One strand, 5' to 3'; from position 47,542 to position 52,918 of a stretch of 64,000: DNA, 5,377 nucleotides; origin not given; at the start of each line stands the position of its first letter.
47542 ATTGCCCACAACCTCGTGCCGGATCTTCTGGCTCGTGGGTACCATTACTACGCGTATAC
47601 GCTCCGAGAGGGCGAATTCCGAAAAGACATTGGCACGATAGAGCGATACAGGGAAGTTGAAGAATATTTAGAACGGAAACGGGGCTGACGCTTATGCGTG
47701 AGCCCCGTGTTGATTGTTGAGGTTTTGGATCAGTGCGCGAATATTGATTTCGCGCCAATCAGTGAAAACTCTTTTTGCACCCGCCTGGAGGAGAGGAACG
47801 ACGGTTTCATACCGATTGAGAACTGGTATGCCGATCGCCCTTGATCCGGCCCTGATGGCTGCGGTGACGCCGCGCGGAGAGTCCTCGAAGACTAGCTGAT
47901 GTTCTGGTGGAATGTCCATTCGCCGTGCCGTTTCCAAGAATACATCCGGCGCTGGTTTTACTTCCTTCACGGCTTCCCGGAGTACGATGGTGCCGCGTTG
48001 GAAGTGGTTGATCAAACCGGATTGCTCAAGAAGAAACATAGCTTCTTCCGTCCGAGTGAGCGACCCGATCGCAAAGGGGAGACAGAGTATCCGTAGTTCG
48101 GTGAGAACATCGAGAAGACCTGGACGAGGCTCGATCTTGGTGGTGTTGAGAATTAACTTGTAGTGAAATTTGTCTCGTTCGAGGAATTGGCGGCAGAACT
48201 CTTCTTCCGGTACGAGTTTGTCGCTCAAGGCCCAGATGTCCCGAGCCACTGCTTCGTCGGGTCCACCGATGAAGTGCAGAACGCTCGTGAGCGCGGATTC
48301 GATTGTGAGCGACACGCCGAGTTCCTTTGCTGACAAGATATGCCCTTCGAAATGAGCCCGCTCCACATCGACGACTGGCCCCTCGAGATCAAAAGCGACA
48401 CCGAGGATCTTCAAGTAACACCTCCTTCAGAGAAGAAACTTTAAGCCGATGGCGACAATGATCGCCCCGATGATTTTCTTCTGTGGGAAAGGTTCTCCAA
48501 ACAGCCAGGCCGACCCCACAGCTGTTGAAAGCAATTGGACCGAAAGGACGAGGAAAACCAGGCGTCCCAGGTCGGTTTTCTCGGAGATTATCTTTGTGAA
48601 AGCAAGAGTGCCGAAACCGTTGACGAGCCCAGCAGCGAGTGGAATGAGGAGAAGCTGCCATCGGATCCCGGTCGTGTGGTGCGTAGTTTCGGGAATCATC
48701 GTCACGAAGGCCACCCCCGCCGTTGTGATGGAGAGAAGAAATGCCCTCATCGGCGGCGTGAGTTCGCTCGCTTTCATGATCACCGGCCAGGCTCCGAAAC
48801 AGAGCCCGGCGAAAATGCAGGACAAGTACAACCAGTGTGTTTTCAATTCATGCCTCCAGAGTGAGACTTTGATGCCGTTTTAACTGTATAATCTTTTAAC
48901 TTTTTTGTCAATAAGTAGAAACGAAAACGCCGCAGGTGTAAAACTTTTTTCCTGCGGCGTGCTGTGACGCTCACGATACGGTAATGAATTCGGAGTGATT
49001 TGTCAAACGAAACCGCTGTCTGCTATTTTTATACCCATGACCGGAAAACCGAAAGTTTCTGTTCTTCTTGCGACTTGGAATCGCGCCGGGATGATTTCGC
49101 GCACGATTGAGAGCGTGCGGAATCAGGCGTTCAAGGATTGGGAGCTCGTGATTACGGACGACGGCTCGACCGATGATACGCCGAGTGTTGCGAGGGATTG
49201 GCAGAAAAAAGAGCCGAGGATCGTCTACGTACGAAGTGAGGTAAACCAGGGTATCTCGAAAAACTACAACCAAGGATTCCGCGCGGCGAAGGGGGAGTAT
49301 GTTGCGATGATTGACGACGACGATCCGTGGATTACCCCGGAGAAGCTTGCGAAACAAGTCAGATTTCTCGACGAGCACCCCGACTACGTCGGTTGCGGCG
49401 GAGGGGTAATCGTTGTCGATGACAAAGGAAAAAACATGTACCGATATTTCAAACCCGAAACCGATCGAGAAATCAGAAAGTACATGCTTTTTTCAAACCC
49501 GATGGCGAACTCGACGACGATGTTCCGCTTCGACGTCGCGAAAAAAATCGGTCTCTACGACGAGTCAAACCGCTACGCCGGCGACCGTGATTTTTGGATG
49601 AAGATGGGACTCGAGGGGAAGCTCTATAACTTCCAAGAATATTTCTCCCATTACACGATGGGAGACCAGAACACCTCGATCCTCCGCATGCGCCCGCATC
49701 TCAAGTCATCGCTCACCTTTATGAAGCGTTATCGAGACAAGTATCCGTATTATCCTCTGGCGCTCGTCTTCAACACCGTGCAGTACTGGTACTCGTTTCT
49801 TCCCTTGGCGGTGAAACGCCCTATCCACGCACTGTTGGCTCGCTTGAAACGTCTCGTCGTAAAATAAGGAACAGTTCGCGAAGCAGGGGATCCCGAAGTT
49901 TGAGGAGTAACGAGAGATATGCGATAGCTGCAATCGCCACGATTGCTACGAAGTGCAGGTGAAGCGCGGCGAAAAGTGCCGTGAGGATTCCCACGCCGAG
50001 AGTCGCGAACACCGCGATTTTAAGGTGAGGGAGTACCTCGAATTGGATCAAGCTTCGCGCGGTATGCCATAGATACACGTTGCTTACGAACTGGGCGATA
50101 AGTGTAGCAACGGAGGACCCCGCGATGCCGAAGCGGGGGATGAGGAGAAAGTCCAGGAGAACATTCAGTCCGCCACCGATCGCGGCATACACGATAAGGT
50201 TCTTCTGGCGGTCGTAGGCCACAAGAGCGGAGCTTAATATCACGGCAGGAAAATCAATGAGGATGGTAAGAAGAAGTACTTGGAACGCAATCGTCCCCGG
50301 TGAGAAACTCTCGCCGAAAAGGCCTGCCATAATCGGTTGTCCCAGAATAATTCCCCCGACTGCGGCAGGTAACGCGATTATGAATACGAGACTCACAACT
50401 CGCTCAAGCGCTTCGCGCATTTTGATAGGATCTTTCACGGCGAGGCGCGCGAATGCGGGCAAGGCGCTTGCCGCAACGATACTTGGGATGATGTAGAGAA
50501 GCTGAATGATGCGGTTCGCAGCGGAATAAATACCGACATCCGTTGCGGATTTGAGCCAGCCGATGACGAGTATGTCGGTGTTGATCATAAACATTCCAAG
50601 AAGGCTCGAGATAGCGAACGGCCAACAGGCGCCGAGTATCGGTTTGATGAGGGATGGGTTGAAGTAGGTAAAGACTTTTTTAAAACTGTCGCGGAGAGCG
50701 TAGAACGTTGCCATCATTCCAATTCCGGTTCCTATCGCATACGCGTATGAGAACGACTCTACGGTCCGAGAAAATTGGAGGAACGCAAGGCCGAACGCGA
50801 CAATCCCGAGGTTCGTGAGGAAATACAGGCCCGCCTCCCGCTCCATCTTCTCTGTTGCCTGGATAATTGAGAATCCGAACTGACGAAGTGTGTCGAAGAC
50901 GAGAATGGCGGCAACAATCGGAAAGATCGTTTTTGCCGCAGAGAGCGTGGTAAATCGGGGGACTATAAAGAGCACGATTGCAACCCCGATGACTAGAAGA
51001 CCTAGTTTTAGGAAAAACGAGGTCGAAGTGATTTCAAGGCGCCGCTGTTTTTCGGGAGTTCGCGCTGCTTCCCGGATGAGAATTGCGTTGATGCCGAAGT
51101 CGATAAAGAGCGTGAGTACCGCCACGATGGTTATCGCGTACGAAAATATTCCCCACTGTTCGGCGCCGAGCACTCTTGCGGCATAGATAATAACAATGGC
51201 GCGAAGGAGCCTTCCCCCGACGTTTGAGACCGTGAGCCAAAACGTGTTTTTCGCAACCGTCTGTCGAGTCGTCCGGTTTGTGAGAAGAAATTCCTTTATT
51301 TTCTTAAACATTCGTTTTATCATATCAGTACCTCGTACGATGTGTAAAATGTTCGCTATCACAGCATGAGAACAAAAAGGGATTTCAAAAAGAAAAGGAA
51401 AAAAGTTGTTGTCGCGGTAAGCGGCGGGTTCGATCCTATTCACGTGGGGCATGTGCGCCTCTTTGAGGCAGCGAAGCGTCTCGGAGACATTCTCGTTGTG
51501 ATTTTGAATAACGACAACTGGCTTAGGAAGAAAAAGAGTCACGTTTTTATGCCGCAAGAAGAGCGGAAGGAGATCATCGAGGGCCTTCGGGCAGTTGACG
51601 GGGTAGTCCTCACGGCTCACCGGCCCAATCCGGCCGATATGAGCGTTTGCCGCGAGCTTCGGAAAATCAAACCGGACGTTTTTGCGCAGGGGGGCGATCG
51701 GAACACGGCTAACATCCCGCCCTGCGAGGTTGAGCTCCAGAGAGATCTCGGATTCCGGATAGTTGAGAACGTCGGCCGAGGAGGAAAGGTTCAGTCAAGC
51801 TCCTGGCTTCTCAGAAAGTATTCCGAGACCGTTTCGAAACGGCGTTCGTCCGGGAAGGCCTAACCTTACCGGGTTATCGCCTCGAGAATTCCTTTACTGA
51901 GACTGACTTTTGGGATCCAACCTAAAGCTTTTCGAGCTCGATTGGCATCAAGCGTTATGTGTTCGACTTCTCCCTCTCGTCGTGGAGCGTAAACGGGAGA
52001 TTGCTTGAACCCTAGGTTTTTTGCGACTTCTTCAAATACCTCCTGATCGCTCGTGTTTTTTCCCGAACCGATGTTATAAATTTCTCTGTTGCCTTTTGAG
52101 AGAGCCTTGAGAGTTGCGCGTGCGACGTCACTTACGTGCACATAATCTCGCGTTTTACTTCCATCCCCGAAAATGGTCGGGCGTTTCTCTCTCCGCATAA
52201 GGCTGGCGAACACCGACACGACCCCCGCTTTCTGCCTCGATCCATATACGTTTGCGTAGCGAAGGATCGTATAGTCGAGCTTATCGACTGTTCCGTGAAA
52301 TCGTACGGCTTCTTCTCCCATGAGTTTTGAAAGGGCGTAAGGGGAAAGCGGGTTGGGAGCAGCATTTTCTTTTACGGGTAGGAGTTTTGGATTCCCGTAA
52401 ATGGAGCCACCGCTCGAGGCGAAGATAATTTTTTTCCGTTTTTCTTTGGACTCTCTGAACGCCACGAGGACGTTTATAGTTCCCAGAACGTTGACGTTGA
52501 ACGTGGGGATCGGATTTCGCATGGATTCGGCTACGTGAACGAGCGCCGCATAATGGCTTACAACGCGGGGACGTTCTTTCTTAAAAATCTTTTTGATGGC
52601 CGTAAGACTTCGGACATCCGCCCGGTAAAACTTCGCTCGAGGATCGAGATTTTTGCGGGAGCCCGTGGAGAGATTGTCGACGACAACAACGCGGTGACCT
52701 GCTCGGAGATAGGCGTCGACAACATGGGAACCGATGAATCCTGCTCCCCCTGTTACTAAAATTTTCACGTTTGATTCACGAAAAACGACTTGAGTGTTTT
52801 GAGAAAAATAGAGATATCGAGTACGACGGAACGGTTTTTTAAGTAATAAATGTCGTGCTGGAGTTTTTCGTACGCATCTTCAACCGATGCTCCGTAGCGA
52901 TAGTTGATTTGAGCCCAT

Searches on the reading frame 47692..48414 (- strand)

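Call 3: search_protein_families(library=ncbifam, proteins=[window:47692-48414:-], max_evalue=0.00001)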
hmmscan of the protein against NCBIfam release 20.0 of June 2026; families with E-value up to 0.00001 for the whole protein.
window:47692-48414:- (240 aa): 13 families
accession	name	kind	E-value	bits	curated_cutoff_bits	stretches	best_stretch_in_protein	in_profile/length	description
TIGR02009.1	PGMB-YQAB-SF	subfamily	2.6e-24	86.5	153.35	1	5-196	3-186/186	beta-phosphoglucomutase family hydrolase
TIGR01990.1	bPGM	equivalog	1e-21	77.8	189.4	1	5-196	3-186/187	beta-phosphoglucomutase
NF008000.0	PRK10725.1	equivalog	8e-15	55.4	215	1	5-195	7-184/188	fructose-1-phosphate/6-phosphogluconate phosphatase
NF046057.1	bifunc_MtlD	equivalog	1.9e-13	49.7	800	1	3-196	7-191/683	bifunctional mannitol-1-phosphate dehydrogenase/phosphatase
NF008610.0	PRK11587.1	equivalog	5.8e-13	48.7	282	1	1-196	1-181/219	sugar phosphatase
TIGR01509.1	HAD-SF-IA-v3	subfamily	3.1e-10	40.4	29.4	1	148-196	106-154/154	HAD-IA family hydrolase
NF008087.0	PRK10826.1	equivalog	1.3e-08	34.8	191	1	3-200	7-195/222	hexitol phosphatase HxpB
NF053653.1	InDiPhoBT2121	equivalog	2.7e-08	33.7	245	1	133-222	123-210/216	inorganic diphosphatase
TIGR01454.1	AHBA_synth_RP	hypoth_equivalog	4.5e-08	33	246.65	1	94-195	74-173/205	AHBA synthesis associated protein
NF009694.0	PRK13222.1-1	equivalog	6.6e-08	32.2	415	1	65-209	82-223/252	phosphoglycolate phosphatase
NF009695.0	PRK13222.1-2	equivalog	2.1e-07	30.7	225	1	6-223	9-218/226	phosphoglycolate phosphatase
TIGR02253.1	CTE7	subfamily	3.9e-07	30.1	169.75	1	5-180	4-177/221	TIGR02253 family HAD-type hydrolase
TIGR01449.2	PGP_bact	equivalog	6.9e-07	29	180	1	43-198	35-186/213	phosphoglycolate phosphatase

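Call 4: search_protein_families(library=pfam, proteins=[window:47692-48414:-], max_evalue=0.00001)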
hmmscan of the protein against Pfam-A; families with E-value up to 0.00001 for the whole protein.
window:47692-48414:- (240 aa): 2 families
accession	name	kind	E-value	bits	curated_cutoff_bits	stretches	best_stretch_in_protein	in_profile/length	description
PF13419.12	HAD_2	-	1.4e-15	58.3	23.8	1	7-195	2-177/178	Haloacid dehalogenase-like hydrolase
PF00702.32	Hydrolase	-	2.2e-13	51.5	26.4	1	5-190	3-191/191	haloacid dehalogenase-like hydrolase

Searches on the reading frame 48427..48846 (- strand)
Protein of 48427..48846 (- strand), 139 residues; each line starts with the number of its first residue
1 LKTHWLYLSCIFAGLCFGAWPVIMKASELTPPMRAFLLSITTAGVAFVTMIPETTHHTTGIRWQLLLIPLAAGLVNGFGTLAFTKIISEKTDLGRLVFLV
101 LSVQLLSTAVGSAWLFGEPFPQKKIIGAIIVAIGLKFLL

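Call 19: search_protein_families(library=pfam, proteins=[window:48427-48846:-], max_evalue=0.001)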
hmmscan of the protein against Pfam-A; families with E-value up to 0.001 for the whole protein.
window:48427-48846:- (139 aa): 1 family
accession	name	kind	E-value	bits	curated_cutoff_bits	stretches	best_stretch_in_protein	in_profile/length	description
PF00892.27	EamA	-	6e-07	30.3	28.2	1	6-137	3-132/135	EamA-like transporter family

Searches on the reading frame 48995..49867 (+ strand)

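Call 19: search_protein_families(library=pfam, proteins=[window:48995-49867:+], max_evalue=0.001)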
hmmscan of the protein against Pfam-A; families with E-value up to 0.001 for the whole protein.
window:48995-49867:+ (290 aa): 4 families
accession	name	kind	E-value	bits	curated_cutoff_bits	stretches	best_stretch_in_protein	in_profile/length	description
PF00535.33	Glycos_transf_2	-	2.5e-36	125.6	23.3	1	22-185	1-167/168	Glycosyl transferase family 2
PF13641.12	Glyco_tranf_2_3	-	4.7e-13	50.1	27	1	19-186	1-175/230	Glycosyltransferase like family 2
PF10111.15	Glyco_tranf_2_2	-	3.6e-08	33.7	27.3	1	39-124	17-105/276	Glycosyltransferase like family 2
PF13632.12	Glyco_trans_2_3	-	7.2e-05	23.1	27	1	102-237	1-134/198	Glycosyl transferase family group 2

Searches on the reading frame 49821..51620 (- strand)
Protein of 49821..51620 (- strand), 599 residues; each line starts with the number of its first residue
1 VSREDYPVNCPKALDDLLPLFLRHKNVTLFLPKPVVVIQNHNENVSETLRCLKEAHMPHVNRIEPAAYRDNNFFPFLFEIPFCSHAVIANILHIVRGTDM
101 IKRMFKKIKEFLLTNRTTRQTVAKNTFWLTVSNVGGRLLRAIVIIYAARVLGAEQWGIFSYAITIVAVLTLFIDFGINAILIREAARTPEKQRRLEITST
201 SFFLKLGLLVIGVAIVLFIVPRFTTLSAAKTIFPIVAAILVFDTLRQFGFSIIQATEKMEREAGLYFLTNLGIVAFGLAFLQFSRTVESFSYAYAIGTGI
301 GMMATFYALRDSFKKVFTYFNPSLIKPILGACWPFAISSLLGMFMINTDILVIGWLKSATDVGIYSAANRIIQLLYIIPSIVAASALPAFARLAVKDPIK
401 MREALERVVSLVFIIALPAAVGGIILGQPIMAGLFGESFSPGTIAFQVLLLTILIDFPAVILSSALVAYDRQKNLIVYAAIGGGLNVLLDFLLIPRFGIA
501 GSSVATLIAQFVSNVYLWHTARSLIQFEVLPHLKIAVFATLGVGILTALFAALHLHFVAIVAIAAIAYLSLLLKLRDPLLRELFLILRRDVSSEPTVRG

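Call 19: search_protein_families(library=pfam, proteins=[window:49821-51620:-], max_evalue=0.001)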
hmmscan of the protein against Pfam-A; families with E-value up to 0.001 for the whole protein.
window:49821-51620:- (599 aa): 3 families
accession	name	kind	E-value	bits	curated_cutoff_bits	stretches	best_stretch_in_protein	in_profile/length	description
PF01943.22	Polysacc_synt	-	1.1e-36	127.2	28.2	1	122-393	1-273/274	Polysaccharide biosynthesis protein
PF13440.11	Polysacc_synt_3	-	1.1e-23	84.4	23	1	148-440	3-289/293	Polysaccharide biosynthesis protein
PF03023.19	MurJ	-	1.7e-06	27.3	27.4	1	159-558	14-436/451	Lipid II flippase MurJ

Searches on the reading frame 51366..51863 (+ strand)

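Call 3: search_protein_families(library=ncbifam, proteins=[window:51366-51863:+], max_evalue=0.00001)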
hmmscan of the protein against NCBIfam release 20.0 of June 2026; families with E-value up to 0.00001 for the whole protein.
window:51366-51863:+ (165 aa): 9 families
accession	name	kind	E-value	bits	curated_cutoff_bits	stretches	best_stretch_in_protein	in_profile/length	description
TIGR02199.1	rfaE_dom_II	equivalog_domain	4.1e-21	75.3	181.5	1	7-121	6-115/144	D-glycero-beta-D-manno-heptose 1-phosphate adenylyltransferase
NF008454.0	PRK11316.1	equivalog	1.5e-15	56.8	521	1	8-118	335-441/475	bifunctional D-glycero-beta-D-manno-heptose-7-phosphate kinase/D-glycero-beta-D-manno-heptose 1-phosphate adenylyltransferase HldE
TIGR00125.1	cyt_tran_rel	domain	2e-14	53.5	27.7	1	15-78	1-63/65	adenylyltransferase/cytidyltransferase family protein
TIGR01518.1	g3p_cytidyltrns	equivalog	5.9e-14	52.3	165.4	1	17-111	2-91/125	glycerol-3-phosphate cytidylyltransferase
NF001985.0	PRK00777.1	subfamily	5.3e-10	39.6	104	1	13-71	4-62/157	pantetheine-phosphate adenylyltransferase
NF005518.0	PRK07143.1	equivalog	1.4e-07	31.3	232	1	11-72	13-77/281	hypothetical protein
NF045965.1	RibF_rel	equivalog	2.5e-07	30.4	200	1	8-73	9-80/279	FAD synthase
NF002250.0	PRK01170.1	subfamily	8.6e-07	28.7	489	1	16-72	3-58/322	bifunctional pantetheine-phosphate adenylyltransferase/NTP phosphatase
TIGR01510.1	coaD_prev_kdtB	equivalog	4.5e-06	26.8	103.3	1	18-72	4-53/155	pantetheine-phosphate adenylyltransferase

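Call 4: search_protein_families(library=pfam, proteins=[window:51366-51863:+], max_evalue=0.00001)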
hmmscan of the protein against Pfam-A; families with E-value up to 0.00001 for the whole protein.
window:51366-51863:+ (165 aa): 1 family
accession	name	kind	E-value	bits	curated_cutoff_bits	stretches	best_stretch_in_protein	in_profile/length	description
PF01467.32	CTP_transf_like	-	1.7e-14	54.6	21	1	19-111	3-89/133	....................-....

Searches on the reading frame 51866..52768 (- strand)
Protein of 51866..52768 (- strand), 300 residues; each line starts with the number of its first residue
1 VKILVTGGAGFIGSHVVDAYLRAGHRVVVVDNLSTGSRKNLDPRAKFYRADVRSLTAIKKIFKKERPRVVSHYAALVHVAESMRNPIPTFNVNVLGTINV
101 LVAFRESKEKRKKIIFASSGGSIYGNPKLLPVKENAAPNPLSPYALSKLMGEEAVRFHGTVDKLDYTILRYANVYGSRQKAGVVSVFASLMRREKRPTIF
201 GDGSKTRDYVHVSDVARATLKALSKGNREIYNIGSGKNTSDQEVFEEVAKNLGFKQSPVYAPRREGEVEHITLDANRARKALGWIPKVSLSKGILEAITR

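Call 3: search_protein_families(library=ncbifam, proteins=[window:51866-52768:-], max_evalue=0.00001)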
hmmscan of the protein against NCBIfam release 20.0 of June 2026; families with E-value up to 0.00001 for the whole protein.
window:51866-52768:- (300 aa): 28 families (the best 25 are shown)
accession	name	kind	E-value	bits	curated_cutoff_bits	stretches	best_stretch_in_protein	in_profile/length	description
TIGR01179.1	galE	equivalog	1.1e-62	211.8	262.3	1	2-291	1-315/332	UDP-glucose 4-epimerase GalE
TIGR01181.1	dTDP_gluc_dehyt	equivalog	7.7e-50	169.8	365.1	1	2-298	1-308/321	dTDP-glucose 4,6-dehydratase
NF007956.0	PRK10675.1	subfamily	1.2e-40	139.7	394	2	1-178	1-184/338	UDP-glucose 4-epimerase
TIGR02197.1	heptose_epim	equivalog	5e-34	117.9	274.6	1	3-294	1-306/316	ADP-glyceromanno-heptose 6-epimerase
TIGR04180.1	EDH_00030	hypoth_equivalog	1.1e-33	116.6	475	1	3-288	1-296/297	NAD-dependent 4,6-dehydratase LegB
NF011728.1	PRK15181.1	equivalog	1.3e-30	106.6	760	1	3-295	18-331/348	Vi polysaccharide biosynthesis UDP-N-acetylglucosaminuronic acid C-4 epimerase TviC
NF007490.0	PRK10084.1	subfamily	4.1e-28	98.4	649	1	1-298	1-331/361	dTDP-glucose 4,6-dehydratase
NF007582.0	PRK10217.1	equivalog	2.4e-24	86.1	698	1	2-294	3-324/355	dTDP-glucose 4,6-dehydratase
TIGR01214.1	rmlD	equivalog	5.1e-23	81.6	224.05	1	2-256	1-230/285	dTDP-4-dehydrorhamnose reductase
NF008360.0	PRK11150.1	equivalog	1.7e-19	70.2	452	1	113-249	110-251/310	ADP-glyceromanno-heptose 6-epimerase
TIGR02622.1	CDP_4_6_dhtase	equivalog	1.7e-19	70.2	278.45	1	2-118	6-129/352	CDP-glucose 4,6-dehydratase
TIGR01472.1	gmd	equivalog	7.4e-16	58.3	415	1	44-294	55-331/342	GDP-mannose 4,6-dehydratase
NF043036.1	ErythonDh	equivalog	7.4e-16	58.2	325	1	1-156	1-161/321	D-erythronate dehydrogenase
TIGR03466.1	HpnA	hypoth_equivalog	4.3e-15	55.4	367.65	1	1-262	1-256/327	hopanoid-associated sugar epimerase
NF047922.1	GDPFucSynFcl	equivalog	6.1e-15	55.5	500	1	2-297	4-297/308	GDP-L-fucose synthase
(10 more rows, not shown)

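Call 4: search_protein_families(library=pfam, proteins=[window:51866-52768:-], max_evalue=0.00001)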
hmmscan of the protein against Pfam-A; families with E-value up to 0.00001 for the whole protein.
window:51866-52768:- (300 aa): 8 families
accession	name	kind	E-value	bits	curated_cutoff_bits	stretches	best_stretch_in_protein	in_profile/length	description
PF01370.27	Epimerase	-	1.5e-59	201.8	20.9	1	3-234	1-240/240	NAD dependent epimerase/dehydratase family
PF16363.11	GDP_Man_Dehyd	-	1.2e-56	193.1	27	1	4-294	1-329/332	GDP-mannose 4,6 dehydratase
PF04321.23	RmlD_sub_bind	-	2.5e-23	83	27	1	1-262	1-241/287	RmlD substrate binding domain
PF01073.25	3Beta_HSD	-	1.1e-17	64.4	22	1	4-223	1-229/280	3-beta hydroxysteroid dehydrogenase/isomerase family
PF02719.21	Polysacc_synt_2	-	2.2e-16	60.3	20.2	1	3-256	1-251/293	Polysaccharide biosynthesis protein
PF07993.18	NAD_binding_4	-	1.2e-11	44.7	20.1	1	68-218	90-257/258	Male sterility protein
PF13460.12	NAD_binding_10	-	2.6e-07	31.1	27.2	1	7-179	1-151/184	NAD(P)H-binding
PF00106.31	adh_short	-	2.6e-07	30.8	26.6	1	3-127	3-144/195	short chain dehydrogenase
